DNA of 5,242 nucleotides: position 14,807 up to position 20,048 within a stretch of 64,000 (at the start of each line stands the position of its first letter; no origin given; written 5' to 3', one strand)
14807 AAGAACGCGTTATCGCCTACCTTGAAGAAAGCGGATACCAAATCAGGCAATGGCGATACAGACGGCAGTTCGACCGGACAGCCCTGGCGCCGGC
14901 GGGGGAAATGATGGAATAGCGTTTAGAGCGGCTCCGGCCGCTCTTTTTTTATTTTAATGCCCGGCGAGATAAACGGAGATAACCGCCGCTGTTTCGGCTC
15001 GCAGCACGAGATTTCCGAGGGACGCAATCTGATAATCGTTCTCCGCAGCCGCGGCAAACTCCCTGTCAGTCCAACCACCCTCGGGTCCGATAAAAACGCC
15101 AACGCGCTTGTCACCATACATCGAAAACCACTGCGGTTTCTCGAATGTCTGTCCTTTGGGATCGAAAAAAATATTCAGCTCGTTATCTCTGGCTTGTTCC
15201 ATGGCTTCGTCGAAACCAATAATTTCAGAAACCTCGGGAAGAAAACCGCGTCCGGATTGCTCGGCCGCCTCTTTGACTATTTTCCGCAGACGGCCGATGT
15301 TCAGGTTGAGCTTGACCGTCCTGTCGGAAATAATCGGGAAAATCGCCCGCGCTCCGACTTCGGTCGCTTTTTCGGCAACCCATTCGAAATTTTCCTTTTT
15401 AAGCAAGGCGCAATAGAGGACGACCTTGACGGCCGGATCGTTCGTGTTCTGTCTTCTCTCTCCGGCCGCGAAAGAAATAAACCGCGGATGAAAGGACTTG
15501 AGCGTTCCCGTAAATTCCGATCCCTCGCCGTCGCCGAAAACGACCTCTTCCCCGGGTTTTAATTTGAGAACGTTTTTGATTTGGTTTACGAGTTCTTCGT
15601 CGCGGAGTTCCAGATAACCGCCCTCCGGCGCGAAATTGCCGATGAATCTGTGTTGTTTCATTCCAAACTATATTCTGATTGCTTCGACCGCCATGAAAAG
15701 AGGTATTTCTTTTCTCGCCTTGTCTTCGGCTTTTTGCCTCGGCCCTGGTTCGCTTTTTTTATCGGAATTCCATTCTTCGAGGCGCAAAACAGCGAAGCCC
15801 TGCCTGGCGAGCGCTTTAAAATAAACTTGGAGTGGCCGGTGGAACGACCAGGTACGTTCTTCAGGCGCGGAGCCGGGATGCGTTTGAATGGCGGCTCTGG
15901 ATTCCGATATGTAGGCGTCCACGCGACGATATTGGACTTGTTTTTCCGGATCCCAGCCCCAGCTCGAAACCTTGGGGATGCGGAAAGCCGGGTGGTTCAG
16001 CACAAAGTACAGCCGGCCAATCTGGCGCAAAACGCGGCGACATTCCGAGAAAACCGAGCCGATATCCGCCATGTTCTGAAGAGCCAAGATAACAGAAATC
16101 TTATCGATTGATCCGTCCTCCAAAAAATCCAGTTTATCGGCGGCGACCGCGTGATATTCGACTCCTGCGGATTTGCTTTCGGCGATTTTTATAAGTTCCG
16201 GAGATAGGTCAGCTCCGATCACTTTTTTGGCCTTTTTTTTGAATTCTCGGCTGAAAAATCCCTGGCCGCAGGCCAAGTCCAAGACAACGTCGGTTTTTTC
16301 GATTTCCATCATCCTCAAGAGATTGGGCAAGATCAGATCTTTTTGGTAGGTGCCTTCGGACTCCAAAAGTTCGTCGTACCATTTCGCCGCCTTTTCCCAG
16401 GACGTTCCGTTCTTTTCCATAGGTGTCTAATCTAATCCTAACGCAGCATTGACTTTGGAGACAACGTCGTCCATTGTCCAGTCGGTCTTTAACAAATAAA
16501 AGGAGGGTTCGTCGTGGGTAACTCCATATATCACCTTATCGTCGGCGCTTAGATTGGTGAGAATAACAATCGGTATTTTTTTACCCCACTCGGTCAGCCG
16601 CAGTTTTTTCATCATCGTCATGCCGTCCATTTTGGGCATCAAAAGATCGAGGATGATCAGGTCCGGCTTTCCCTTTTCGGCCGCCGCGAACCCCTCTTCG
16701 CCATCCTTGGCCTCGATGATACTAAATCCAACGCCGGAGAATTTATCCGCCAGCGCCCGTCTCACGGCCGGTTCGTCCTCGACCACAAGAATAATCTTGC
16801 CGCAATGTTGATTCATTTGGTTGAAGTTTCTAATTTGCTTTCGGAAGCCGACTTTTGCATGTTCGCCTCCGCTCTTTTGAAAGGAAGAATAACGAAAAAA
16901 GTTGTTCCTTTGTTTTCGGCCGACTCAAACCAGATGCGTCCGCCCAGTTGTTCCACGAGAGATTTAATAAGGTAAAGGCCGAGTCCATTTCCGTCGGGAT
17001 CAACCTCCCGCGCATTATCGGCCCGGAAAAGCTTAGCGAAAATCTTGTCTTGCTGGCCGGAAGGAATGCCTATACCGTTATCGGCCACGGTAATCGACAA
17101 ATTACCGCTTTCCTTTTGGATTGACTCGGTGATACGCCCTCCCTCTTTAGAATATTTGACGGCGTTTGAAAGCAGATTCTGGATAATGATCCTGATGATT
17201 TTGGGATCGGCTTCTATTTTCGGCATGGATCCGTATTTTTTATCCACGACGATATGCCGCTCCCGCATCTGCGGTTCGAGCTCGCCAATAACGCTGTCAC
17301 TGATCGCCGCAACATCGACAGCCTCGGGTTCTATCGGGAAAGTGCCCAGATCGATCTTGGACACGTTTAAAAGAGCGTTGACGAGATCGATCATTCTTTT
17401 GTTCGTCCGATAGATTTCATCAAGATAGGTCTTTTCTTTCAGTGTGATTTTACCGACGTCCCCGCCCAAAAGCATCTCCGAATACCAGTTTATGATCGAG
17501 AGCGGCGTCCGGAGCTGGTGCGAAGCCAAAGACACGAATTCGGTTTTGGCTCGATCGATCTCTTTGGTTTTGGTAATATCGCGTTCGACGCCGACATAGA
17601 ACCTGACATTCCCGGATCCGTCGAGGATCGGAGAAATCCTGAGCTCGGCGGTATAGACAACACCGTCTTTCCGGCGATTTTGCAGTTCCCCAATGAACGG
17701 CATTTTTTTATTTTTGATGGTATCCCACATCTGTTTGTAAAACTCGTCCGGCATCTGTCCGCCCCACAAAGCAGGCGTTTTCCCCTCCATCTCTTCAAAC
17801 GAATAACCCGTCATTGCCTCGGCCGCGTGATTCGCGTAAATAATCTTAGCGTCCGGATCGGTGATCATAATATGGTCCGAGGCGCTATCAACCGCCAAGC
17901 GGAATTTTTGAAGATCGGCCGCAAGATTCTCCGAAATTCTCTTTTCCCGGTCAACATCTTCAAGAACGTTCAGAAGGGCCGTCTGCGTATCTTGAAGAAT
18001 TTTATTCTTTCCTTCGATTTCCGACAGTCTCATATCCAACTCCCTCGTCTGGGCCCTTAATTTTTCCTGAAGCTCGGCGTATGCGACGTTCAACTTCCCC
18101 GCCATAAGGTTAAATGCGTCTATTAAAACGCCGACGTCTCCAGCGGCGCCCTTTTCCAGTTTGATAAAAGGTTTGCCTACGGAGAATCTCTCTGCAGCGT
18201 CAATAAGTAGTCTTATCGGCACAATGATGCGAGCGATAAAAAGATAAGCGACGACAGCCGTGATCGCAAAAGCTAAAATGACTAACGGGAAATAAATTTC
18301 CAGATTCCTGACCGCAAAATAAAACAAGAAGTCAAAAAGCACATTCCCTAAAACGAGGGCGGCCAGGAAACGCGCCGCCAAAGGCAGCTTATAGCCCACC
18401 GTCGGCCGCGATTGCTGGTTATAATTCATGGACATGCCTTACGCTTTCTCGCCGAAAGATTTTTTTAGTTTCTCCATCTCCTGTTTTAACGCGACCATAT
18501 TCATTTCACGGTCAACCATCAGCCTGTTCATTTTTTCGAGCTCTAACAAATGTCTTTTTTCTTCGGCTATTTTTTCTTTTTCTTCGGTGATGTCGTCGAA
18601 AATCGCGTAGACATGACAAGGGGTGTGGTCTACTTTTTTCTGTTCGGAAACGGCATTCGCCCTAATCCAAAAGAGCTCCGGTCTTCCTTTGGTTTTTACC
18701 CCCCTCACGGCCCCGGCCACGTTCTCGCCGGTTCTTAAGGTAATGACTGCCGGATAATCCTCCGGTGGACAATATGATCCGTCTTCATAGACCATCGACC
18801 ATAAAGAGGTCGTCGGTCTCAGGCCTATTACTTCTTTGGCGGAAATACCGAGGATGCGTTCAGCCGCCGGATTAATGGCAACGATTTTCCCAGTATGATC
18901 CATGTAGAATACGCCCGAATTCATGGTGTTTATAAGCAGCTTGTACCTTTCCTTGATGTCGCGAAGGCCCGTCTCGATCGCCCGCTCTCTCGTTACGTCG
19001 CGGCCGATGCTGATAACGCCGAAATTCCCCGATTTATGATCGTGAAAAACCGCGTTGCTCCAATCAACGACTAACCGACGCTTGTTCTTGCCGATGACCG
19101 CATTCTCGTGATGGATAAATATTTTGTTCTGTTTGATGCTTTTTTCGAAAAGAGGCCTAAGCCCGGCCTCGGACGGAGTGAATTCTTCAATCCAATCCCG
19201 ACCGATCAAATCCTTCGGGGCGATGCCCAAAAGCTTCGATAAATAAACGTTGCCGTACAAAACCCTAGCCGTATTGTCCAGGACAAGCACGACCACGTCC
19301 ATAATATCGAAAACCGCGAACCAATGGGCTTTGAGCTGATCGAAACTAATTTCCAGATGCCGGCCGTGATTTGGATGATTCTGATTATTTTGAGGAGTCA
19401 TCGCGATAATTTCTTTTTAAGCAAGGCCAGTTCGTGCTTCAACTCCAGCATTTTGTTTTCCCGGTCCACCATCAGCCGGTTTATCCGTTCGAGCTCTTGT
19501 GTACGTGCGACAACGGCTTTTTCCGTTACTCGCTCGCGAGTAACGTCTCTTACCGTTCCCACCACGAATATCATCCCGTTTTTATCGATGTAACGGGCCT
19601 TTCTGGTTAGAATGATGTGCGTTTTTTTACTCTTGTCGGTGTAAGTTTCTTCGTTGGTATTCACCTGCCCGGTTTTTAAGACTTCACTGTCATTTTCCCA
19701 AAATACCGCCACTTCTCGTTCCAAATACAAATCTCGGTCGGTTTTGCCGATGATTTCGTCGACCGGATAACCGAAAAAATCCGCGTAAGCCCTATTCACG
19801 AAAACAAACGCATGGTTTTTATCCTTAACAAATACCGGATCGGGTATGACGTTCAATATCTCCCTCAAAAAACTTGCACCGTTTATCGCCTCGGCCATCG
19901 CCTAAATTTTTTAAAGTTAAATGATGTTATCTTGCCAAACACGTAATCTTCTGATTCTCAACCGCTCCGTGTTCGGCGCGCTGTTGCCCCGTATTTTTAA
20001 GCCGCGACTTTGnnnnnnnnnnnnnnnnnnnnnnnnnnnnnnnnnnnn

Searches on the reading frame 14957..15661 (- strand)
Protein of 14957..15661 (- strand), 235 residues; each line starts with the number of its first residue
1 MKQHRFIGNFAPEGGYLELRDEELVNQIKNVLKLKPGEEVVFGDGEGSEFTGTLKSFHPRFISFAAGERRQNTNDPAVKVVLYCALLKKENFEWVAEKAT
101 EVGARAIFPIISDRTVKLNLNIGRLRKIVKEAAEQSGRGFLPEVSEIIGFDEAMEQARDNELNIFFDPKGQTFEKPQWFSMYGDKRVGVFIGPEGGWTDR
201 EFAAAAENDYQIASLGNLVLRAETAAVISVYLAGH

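Call 41: search_protein_families(library=pfam, proteins=[window:14957-15661:-], max_evalue=0.001)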
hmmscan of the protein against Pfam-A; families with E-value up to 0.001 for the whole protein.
window:14957-15661:- (235 aa): 2 families
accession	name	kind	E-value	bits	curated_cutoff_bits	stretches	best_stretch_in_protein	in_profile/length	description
PF04452.19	Methyltrans_RNA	-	4.7e-41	140.5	23.9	1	77-230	4-161/165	RNA methyltransferase domain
PF20260.4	PUA_4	-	2.5e-06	27.9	23.9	1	28-55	9-36/48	RNA methyltransferase PUA domain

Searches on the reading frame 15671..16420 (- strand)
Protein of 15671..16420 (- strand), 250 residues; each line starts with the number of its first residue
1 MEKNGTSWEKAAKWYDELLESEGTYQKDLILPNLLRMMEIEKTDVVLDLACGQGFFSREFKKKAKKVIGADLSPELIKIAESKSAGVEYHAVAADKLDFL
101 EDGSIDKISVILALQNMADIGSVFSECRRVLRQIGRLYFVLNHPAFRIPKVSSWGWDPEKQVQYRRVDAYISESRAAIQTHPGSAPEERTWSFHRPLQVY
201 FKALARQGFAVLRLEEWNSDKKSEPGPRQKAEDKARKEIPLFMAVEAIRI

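Call 41: search_protein_families(library=pfam, proteins=[window:15671-16420:-], max_evalue=0.001)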
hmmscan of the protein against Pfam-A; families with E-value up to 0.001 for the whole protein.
window:15671-16420:- (250 aa): 10 families
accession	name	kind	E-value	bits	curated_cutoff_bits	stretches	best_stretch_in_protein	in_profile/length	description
PF08241.18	Methyltransf_11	-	1.2e-16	61.5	21.2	1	47-139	1-95/95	Methyltransferase domain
PF13649.12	Methyltransf_25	-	6.2e-15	56.1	27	1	46-135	1-97/97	Methyltransferase domain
PF13847.12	Methyltransf_31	-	6.2e-11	42.6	27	1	41-138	2-108/145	Methyltransferase domain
PF01209.24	Ubie_methyltran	-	6.5e-11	42.5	20.1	1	34-140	39-152/233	ubiE/COQ5 methyltransferase family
PF08242.18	Methyltransf_12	-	6.3e-10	40.1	30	1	47-137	1-98/98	Methyltransferase domain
PF13489.12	Methyltransf_23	-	1.4e-07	31.8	27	1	28-143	7-120/164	Methyltransferase domain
PF05175.20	MTS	-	6e-05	23.2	23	1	34-143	23-142/170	Methyltransferase small domain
PF01728.25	FtsJ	-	0.00048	20.5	24.1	1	34-147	12-123/181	FtsJ-like methyltransferase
PF02086.21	MethyltransfD12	-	0.0009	19.5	22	0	27-81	5-59/253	D12 class N6 adenine-specific DNA methyltransferase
PF07021.18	MetW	-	0.00094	19.3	21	0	40-134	11-105/193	Methionine biosynthesis protein MetW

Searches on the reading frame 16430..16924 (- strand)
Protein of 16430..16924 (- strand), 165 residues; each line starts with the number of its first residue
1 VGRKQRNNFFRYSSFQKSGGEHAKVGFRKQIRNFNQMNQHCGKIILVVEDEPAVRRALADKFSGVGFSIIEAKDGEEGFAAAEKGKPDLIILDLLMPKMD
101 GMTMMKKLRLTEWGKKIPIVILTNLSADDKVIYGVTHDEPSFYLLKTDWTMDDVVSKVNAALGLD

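Call 41: search_protein_families(library=pfam, proteins=[window:16430-16924:-], max_evalue=0.001)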
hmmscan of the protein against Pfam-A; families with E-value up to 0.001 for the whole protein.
window:16430-16924:- (165 aa): 1 family
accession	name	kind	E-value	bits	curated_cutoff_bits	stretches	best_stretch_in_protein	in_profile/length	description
PF00072.30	Response_reg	-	3.4e-19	69.5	30.2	1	45-133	1-87/111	Response regulator receiver domain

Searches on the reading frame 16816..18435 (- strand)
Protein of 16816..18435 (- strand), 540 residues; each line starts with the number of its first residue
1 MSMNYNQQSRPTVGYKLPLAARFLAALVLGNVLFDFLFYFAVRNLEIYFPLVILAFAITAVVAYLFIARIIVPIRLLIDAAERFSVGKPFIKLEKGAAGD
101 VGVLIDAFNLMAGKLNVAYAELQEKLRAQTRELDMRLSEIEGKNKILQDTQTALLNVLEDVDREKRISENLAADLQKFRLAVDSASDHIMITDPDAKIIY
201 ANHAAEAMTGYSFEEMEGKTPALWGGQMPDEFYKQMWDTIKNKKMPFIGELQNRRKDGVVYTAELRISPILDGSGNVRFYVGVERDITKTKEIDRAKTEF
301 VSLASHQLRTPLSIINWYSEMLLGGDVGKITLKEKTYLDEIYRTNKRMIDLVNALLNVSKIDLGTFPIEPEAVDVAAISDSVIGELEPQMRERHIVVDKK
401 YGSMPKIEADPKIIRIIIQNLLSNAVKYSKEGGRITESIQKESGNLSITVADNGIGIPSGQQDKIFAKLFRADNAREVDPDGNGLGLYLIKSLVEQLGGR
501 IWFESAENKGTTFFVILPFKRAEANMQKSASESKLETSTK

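Call 41: search_protein_families(library=pfam, proteins=[window:16816-18435:-], max_evalue=0.001)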
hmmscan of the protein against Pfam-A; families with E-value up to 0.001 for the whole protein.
window:16816-18435:- (540 aa): 8 families
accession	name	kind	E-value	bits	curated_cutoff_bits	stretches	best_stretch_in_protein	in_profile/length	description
PF02518.31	HATPase_c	-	1.2e-28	100.2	26.4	1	410-520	2-110/111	Histidine kinase-, DNA gyrase B-, and HSP90-like ATPase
PF13426.13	PAS_9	-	7.6e-17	61.9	27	1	187-289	2-103/103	PAS domain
PF00989.32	PAS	-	6.3e-16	58.8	22.6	1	177-287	2-113/113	PAS fold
PF00512.31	HisKA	-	2.2e-13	50.5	26.9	1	296-363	1-65/66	His Kinase A (phospho-acceptor) domain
PF08448.16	PAS_4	-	1.3e-11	45.2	23.1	1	182-291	1-109/110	PAS fold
PF08447.18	PAS_3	-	2e-10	41.2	25.6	1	198-283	1-88/89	PAS fold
PF13188.13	PAS_8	-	5.3e-08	32.9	21.8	1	177-219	2-44/65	PAS domain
PF13581.12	HATPase_c_2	-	6.8e-06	26.5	27.4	1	414-497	32-112/127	Histidine kinase-like ATPase domain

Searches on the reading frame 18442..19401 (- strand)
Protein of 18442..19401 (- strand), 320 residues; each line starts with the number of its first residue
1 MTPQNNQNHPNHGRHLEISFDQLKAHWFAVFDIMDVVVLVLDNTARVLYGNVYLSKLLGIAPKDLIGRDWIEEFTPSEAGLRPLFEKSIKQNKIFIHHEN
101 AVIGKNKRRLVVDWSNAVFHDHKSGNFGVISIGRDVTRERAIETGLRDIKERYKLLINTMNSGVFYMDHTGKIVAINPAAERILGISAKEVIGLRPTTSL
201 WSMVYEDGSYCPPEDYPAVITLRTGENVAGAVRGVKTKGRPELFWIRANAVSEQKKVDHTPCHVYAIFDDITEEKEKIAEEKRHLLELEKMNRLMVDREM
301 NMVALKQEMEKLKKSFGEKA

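Call 41: search_protein_families(library=pfam, proteins=[window:18442-19401:-], max_evalue=0.001)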
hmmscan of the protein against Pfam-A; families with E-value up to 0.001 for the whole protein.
window:18442-19401:- (320 aa): 7 families
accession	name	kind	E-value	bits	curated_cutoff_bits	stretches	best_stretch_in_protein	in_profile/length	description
PF00989.32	PAS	-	4.1e-17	62.7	22.6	2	151-194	1-44/113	PAS fold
PF13426.13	PAS_9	-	1e-15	58.3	27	2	162-273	2-103/103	PAS domain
PF08448.16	PAS_4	-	1.2e-12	48.5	23.1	2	34-140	4-109/110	PAS fold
PF13188.13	PAS_8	-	2.4e-11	43.5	21.8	1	151-190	1-40/65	PAS domain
PF24820.1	Diguanyl_cycl_sensor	-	4e-05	23.9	28.1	0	156-196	1-41/109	Diguanylate cyclase-like sensor domain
PF08447.18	PAS_3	-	0.00022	21.8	25.6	0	54-129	8-85/89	PAS fold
PF12860.13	PAS_7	-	0.00042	20.9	27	0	157-219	1-62/115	PAS fold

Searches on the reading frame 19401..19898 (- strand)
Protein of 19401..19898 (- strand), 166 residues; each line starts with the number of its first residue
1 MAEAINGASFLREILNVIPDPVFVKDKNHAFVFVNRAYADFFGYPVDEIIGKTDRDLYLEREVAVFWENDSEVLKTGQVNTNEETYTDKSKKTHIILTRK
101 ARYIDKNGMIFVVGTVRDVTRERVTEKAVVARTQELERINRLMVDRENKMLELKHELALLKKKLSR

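Call 41: search_protein_families(library=pfam, proteins=[window:19401-19898:-], max_evalue=0.001)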
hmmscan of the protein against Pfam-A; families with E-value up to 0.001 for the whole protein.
window:19401-19898:- (166 aa): 6 families
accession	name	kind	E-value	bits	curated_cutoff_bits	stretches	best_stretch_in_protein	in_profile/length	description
PF08448.16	PAS_4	-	3.1e-18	66.4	23.1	1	15-123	1-109/110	PAS fold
PF00989.32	PAS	-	2.1e-13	50.7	22.6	1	10-119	2-113/113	PAS fold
PF13426.13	PAS_9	-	2.7e-12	47.3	27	1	19-120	1-102/103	PAS domain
PF13188.13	PAS_8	-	8e-09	35.5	21.8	1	10-66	2-58/65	PAS domain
PF12860.13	PAS_7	-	0.00076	20.1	27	0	16-126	2-114/115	PAS fold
PF08447.18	PAS_3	-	0.00097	19.8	25.6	0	32-115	2-88/89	PAS fold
